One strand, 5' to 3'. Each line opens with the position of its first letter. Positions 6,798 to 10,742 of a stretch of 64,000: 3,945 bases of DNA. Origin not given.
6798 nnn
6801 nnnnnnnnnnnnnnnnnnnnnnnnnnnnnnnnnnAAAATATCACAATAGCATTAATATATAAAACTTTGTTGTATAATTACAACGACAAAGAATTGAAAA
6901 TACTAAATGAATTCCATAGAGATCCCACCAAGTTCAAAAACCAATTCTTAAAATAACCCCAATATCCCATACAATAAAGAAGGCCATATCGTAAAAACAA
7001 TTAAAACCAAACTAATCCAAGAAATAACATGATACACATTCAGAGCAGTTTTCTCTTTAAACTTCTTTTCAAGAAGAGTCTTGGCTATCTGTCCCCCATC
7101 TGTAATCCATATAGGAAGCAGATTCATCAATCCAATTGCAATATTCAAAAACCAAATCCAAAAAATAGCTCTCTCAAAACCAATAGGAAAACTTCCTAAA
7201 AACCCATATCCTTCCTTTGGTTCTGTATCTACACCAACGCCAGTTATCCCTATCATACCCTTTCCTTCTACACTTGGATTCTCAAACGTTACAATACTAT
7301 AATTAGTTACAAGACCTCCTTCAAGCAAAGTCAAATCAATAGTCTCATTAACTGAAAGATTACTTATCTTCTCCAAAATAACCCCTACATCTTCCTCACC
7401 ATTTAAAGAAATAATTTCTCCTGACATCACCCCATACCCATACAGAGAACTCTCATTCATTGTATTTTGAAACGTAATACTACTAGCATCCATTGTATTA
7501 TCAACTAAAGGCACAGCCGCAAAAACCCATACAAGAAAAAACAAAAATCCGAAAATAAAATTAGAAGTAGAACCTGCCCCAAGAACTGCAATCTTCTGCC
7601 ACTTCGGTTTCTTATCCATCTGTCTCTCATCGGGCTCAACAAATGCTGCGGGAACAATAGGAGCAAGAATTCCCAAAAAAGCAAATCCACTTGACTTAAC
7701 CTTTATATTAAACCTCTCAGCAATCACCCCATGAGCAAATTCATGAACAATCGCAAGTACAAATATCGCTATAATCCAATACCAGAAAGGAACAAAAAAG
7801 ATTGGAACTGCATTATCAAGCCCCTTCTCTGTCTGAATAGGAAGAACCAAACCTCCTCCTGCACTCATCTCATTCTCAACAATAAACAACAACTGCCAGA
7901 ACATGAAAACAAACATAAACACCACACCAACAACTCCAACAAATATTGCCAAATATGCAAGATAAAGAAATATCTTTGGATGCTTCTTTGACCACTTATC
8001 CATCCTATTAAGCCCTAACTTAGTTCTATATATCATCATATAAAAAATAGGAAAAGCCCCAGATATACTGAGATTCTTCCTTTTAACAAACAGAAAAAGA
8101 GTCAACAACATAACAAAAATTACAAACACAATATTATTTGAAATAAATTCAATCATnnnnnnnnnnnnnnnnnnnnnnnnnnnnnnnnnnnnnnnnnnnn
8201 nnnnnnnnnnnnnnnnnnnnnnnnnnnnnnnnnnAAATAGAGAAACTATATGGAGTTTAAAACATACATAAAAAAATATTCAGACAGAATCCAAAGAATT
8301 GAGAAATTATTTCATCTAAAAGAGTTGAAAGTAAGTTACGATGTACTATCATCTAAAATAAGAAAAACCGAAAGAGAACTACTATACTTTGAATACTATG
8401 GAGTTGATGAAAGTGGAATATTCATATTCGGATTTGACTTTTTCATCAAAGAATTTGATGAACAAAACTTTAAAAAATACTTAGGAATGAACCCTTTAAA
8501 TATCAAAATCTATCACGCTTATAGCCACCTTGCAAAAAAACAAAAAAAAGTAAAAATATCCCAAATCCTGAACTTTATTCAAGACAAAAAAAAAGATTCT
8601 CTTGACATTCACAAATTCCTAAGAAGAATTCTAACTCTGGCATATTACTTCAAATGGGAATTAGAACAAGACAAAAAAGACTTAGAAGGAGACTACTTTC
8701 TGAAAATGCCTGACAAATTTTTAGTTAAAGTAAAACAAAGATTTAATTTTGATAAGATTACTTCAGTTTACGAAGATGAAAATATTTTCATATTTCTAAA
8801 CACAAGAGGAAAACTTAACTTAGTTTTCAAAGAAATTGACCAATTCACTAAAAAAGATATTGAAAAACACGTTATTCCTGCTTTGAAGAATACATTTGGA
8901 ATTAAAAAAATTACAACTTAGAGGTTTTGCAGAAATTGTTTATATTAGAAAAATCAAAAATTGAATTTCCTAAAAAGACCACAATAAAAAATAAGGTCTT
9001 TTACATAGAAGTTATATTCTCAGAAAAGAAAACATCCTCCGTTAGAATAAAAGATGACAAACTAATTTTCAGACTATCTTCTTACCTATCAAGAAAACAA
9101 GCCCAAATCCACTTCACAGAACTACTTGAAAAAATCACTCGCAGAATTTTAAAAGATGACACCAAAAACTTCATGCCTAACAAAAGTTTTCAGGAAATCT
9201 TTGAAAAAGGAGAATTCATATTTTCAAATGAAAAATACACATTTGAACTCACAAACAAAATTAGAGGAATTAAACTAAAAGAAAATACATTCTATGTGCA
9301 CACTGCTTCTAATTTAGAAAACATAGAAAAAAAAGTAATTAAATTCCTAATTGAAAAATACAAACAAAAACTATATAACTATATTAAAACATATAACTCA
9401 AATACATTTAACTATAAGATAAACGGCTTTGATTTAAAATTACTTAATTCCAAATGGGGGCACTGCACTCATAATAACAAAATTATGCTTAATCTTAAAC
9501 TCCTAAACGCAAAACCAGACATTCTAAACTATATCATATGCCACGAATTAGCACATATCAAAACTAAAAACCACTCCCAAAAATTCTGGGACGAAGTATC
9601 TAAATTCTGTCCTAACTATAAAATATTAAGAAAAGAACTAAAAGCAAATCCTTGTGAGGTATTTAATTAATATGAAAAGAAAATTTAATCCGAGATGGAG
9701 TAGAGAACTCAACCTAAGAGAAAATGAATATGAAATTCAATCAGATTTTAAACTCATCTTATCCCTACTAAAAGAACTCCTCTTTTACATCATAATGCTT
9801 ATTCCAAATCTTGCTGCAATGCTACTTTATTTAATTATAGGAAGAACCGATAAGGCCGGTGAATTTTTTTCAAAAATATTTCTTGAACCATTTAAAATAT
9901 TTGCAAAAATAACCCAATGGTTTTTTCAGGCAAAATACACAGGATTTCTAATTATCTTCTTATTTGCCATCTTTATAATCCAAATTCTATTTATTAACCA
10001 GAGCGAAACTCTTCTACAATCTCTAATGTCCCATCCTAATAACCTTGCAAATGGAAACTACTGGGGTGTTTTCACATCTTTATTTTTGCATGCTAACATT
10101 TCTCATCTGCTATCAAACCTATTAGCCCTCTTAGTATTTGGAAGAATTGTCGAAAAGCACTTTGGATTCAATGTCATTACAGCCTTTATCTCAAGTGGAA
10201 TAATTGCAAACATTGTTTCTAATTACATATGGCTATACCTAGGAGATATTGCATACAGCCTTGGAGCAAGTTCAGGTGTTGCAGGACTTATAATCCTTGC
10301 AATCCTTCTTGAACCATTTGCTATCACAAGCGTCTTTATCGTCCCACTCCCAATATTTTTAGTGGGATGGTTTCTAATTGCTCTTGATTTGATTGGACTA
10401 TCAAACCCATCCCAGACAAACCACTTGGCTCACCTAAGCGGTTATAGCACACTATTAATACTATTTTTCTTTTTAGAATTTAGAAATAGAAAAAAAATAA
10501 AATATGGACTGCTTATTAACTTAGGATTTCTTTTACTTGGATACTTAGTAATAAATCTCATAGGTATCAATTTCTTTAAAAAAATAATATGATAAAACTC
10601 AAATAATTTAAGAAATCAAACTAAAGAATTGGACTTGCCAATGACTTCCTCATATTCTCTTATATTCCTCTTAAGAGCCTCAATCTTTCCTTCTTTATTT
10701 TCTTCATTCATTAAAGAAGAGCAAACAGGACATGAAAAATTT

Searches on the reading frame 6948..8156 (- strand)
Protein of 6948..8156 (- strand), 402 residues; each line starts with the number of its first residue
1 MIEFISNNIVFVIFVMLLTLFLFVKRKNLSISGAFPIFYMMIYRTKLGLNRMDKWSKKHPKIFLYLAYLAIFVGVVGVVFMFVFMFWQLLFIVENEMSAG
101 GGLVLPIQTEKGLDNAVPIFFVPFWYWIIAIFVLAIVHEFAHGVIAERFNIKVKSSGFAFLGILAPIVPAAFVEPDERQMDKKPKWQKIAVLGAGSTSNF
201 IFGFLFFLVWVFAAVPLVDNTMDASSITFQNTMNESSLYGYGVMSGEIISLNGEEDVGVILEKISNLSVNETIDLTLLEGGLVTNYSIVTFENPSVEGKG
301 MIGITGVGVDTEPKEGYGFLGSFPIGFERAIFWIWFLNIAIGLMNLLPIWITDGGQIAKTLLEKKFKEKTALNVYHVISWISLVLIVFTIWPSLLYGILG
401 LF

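Call 74: search_protein_families(library=pfam, proteins=[window:6948-8156:-], max_evalue=0.00001)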
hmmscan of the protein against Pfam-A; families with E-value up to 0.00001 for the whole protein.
window:6948-8156:- (402 aa): 1 family
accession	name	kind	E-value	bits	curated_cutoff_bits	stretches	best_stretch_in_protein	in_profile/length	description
PF02163.28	Peptidase_M50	-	1.1e-25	90.8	27.2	1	127-386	2-218/221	Peptidase family M50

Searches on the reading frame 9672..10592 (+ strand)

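Call 74: search_protein_families(library=pfam, proteins=[window:9672-10592:+], max_evalue=0.00001)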
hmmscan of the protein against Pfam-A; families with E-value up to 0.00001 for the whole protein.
window:9672-10592:+ (306 aa): 1 family
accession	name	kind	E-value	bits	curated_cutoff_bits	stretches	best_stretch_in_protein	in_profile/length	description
PF01694.28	Rhomboid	-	7.7e-19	68.7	22.6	1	128-264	2-137/143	Rhomboid domain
